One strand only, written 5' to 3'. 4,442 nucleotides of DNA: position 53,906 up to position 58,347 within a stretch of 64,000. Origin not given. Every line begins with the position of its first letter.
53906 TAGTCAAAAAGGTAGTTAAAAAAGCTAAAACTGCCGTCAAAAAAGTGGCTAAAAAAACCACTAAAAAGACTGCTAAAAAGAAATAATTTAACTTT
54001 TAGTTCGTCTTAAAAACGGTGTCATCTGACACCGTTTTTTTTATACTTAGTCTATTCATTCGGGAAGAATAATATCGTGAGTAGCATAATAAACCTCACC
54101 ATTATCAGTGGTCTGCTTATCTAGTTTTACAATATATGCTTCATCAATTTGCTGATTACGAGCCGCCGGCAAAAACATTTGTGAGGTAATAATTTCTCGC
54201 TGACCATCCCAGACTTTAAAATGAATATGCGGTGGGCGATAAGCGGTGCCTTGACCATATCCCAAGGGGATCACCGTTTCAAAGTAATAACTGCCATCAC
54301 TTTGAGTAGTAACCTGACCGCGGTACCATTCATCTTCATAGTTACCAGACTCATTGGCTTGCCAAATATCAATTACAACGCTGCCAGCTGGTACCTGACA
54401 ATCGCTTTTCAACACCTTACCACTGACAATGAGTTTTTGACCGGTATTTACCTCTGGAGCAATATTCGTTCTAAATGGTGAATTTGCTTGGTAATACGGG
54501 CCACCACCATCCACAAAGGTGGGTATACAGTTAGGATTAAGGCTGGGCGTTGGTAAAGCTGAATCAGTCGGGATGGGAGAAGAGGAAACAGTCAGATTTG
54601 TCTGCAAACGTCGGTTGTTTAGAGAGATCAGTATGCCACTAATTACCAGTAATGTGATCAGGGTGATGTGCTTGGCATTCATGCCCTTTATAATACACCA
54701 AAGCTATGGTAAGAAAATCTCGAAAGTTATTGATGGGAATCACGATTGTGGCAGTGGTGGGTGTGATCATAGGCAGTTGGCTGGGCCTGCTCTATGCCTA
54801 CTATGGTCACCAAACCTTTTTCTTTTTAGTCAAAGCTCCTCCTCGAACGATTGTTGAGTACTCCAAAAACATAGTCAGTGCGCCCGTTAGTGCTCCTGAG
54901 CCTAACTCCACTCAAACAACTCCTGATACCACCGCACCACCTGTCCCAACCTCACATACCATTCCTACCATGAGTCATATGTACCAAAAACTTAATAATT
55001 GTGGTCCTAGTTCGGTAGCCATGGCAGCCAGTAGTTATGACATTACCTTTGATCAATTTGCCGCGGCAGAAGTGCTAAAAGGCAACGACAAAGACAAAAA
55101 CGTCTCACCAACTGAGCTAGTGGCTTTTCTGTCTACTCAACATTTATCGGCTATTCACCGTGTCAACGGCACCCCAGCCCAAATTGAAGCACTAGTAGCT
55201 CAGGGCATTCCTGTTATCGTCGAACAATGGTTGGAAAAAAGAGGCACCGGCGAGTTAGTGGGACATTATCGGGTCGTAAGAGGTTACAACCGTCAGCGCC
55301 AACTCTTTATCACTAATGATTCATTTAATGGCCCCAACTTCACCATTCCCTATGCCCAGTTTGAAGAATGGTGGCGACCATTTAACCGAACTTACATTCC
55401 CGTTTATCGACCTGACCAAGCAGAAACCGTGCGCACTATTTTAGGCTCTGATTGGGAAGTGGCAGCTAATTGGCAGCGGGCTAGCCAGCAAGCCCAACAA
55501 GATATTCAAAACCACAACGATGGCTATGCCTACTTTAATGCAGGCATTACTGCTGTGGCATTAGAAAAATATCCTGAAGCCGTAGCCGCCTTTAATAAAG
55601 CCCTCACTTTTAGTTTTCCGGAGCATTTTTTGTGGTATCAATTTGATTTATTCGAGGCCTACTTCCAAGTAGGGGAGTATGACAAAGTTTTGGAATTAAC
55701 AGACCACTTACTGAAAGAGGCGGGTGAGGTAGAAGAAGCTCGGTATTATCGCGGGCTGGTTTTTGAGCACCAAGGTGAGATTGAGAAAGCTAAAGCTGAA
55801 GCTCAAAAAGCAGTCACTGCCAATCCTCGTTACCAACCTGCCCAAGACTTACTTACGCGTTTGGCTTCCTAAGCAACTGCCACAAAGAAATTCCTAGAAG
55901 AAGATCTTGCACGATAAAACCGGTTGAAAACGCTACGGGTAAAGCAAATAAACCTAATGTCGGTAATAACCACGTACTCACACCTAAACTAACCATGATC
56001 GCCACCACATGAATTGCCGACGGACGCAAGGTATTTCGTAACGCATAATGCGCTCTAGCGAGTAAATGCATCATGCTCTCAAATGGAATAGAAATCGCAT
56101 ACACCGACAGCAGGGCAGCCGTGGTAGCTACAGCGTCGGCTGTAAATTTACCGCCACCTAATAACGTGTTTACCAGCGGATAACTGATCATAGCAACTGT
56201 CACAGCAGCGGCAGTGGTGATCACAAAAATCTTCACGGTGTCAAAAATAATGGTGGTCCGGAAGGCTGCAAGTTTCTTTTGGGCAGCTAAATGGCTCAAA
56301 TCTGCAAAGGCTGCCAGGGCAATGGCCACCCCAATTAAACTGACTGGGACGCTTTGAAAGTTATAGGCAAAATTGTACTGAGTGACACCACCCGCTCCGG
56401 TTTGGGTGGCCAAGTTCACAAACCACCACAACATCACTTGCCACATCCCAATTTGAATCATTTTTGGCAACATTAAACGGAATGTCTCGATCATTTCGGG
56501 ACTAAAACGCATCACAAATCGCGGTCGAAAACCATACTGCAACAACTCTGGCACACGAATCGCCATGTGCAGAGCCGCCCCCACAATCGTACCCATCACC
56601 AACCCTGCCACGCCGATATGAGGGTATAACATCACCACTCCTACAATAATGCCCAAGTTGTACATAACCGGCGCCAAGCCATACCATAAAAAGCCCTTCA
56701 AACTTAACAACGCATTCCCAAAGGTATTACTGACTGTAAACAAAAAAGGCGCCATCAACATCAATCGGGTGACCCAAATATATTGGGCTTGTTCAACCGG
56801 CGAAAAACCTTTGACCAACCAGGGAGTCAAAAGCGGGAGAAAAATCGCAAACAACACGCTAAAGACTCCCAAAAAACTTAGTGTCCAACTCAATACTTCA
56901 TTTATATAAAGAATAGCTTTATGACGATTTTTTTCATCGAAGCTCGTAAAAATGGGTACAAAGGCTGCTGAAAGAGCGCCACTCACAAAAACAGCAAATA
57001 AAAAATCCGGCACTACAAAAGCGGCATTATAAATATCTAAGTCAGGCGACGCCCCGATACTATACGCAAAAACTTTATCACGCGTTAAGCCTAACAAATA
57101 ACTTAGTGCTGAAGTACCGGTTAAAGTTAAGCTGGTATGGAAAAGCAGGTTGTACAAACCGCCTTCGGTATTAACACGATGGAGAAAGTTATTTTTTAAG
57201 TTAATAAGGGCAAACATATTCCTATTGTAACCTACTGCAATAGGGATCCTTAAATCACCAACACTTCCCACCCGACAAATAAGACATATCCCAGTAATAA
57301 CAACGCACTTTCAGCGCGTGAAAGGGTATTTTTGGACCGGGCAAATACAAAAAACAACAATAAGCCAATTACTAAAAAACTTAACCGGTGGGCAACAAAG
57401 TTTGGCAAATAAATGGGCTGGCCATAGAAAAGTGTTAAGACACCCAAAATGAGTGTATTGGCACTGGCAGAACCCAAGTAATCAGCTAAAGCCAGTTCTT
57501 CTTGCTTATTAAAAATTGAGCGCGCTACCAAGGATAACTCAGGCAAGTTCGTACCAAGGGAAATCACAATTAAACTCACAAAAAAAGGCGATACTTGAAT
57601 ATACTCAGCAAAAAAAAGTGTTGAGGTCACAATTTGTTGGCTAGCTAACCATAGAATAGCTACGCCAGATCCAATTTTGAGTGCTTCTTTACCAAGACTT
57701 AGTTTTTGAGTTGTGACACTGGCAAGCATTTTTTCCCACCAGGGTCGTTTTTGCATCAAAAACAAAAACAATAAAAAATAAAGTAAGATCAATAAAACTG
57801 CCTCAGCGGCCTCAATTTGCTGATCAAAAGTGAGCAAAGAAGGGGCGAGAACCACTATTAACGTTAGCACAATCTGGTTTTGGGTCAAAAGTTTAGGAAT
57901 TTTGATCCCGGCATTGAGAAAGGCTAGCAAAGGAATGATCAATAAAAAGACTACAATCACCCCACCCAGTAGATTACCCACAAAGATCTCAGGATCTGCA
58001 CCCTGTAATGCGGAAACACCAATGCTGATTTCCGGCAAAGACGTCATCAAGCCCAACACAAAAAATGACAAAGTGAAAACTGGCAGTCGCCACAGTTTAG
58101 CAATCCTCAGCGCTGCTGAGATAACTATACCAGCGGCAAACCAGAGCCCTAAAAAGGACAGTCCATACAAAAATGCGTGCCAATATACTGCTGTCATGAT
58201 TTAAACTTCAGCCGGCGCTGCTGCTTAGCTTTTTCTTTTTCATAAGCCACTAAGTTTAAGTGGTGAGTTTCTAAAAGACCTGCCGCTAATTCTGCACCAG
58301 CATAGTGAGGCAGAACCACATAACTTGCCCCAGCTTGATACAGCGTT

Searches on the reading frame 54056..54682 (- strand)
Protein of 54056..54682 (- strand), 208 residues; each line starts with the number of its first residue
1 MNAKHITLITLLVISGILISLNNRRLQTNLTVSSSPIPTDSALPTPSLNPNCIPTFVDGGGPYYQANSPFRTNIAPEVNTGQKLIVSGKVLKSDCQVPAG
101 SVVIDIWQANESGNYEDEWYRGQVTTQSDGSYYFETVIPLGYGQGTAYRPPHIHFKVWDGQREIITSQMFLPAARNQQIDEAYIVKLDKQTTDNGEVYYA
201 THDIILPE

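Call 35: search_protein_families(library=pfam, proteins=[window:54056-54682:-], max_evalue=0.0001)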
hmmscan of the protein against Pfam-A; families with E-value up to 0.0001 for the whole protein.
window:54056-54682:- (208 aa): 1 family
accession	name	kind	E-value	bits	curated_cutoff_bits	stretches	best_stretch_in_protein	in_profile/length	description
PF00775.27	Dioxygenase_C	-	9.6e-14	51.7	27.3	1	61-176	3-144/182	Dioxygenase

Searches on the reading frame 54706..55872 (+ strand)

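Call 35: search_protein_families(library=pfam, proteins=[window:54706-55872:+], max_evalue=0.0001)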
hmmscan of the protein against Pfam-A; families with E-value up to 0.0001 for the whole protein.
window:54706-55872:+ (388 aa): 7 families
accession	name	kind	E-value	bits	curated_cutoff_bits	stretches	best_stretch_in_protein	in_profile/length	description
PF13529.12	Peptidase_C39_2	-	2.1e-12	48.2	24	1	88-206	5-142/143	Peptidase_C39 like family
PF07719.23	TPR_2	-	1.3e-09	37.8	27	0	344-375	2-33/34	Tetratricopeptide repeat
PF00515.34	TPR_1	-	2.7e-09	36.9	27.8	0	274-301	2-29/34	Tetratricopeptide repeat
PF13428.12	TPR_14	-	2.2e-06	28.2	23.5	0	344-382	2-40/44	Tetratricopeptide repeat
PF13432.12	TPR_16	-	4.6e-06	27.4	32.7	0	314-374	2-62/65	Tetratricopeptide repeat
PF13181.12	TPR_8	-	1.1e-05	25.6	25.7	0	347-375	5-33/34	Tetratricopeptide repeat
PF13424.12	TPR_12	-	8.7e-05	23.1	30.1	0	255-301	25-73/77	Tetratricopeptide repeat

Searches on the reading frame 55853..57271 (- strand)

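Call 35: search_protein_families(library=pfam, proteins=[window:55853-57271:-], max_evalue=0.0001)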
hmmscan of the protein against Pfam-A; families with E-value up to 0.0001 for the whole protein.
window:55853-57271:- (472 aa): 1 family
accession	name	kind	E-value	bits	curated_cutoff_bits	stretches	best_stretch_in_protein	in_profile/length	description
PF03023.19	MurJ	-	7e-60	203.3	27.4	1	68-459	1-395/451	Lipid II flippase MurJ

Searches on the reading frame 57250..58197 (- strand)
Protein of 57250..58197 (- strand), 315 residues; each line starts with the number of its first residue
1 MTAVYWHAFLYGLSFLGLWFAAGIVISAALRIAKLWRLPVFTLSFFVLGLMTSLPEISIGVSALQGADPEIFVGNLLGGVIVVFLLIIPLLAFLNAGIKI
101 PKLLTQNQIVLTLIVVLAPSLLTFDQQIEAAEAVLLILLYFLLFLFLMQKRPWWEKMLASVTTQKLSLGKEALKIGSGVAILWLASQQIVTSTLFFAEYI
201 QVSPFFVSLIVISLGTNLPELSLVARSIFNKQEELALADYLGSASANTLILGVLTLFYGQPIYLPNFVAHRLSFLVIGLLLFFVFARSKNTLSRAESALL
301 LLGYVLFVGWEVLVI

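Call 35: search_protein_families(library=pfam, proteins=[window:57250-58197:-], max_evalue=0.0001)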
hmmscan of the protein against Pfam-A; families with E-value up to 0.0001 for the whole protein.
window:57250-58197:- (315 aa): 1 family
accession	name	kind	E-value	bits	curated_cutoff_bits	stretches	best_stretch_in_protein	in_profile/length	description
PF01699.29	Na_Ca_ex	-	1.1e-30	107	24.9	2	177-310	8-148/151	Sodium/calcium exchanger protein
